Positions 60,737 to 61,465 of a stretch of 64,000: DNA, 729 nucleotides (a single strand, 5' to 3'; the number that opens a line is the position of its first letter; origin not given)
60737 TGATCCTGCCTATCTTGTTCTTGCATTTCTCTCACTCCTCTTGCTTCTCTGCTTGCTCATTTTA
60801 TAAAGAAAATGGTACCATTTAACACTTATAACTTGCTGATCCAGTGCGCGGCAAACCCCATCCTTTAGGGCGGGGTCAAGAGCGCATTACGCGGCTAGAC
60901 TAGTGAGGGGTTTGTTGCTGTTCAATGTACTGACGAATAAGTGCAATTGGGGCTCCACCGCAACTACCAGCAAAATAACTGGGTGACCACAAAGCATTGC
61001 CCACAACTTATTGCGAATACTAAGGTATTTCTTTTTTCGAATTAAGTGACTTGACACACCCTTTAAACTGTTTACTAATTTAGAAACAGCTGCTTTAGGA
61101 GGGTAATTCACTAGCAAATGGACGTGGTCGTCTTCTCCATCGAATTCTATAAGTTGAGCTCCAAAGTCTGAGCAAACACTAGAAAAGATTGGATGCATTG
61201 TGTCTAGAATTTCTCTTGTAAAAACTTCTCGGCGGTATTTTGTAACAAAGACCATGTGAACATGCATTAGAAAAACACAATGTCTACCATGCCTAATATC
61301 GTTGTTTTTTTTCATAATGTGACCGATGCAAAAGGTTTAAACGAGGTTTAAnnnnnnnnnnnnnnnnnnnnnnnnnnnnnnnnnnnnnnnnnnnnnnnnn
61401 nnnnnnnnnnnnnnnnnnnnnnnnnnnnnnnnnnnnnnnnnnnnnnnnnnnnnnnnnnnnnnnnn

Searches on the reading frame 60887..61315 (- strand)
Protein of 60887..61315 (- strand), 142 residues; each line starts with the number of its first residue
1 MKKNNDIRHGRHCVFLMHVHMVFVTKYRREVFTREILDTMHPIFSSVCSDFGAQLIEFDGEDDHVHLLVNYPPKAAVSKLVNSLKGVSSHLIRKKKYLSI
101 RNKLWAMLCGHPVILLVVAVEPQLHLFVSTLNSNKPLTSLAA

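Call 26: find_encoding_contigs(protein=window:60887-61315:-, flank=3000, max_places=10)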
Protein window:60887-61315:- (142 aa): 4 contigs read that carry it; 1 place shown.
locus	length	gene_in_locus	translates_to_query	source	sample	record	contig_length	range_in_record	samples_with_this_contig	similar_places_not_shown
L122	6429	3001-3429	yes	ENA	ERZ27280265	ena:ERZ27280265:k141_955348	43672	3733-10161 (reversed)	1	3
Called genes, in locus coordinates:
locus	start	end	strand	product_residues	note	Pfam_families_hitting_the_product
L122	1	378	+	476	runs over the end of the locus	-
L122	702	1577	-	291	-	PF02810:SEC-C, PF00557:Peptidase_M24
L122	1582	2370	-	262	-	PF01416:PseudoU_synth_1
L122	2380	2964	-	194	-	PF01914:MarC, PF03741:TerC (faint)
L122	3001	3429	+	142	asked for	PF01797:Y1_Tnp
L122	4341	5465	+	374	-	PF01312:Bac_export_2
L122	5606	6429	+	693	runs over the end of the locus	PF00771:FHIPEP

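Call 30: search_protein_families(library=ncbifam, proteins=[window:60887-61315:-], max_evalue=0.01)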
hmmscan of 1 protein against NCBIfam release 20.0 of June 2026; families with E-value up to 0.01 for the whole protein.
window:60887-61315:- (142 aa): 2 families
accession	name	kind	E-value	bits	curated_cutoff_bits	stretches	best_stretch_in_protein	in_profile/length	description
NF033573.1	transpos_IS200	equivalog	5.2e-31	107.5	55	1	8-105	2-103/126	IS200/IS605 family transposase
NF047646.1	REP_Tyr_transpos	equivalog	0.0016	18.3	80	1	62-103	56-103/146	REP-associated tyrosine transposase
